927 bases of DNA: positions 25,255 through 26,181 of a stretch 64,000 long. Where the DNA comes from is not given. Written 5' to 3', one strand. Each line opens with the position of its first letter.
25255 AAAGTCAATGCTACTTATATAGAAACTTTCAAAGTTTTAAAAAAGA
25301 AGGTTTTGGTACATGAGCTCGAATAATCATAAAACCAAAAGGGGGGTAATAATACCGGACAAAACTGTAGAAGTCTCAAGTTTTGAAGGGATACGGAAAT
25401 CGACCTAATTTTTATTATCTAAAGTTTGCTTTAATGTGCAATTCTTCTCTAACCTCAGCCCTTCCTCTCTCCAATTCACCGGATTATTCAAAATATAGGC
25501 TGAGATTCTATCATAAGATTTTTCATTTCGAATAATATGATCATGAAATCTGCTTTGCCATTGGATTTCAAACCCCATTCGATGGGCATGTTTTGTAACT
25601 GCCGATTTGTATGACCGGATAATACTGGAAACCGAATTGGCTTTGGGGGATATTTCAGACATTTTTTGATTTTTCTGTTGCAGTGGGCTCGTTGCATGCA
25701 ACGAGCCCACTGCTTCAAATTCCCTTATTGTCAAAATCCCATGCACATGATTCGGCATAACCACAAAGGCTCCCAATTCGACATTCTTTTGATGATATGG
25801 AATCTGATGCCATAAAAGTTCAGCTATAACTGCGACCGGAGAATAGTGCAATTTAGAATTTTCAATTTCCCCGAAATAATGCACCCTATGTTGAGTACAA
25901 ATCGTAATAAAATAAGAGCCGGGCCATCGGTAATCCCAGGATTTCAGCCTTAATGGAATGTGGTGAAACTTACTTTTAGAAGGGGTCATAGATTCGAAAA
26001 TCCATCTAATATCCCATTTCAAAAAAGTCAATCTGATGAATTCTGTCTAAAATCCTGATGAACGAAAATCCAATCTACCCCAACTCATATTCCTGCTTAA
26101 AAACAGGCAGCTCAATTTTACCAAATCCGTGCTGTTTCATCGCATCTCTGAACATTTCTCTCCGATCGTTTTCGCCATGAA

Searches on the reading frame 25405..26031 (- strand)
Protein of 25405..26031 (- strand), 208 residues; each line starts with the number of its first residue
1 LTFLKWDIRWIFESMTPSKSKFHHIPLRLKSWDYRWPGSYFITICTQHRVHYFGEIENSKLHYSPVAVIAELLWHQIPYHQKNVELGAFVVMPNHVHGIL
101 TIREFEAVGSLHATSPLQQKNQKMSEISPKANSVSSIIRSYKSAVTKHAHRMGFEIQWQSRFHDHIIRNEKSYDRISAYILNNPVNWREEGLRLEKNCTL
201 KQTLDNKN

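Call 54: search_protein_families(library=pfam, proteins=[window:25405-26031:-], max_evalue=0.001)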
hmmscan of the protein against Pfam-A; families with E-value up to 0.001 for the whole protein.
window:25405-26031:- (208 aa): 0 families
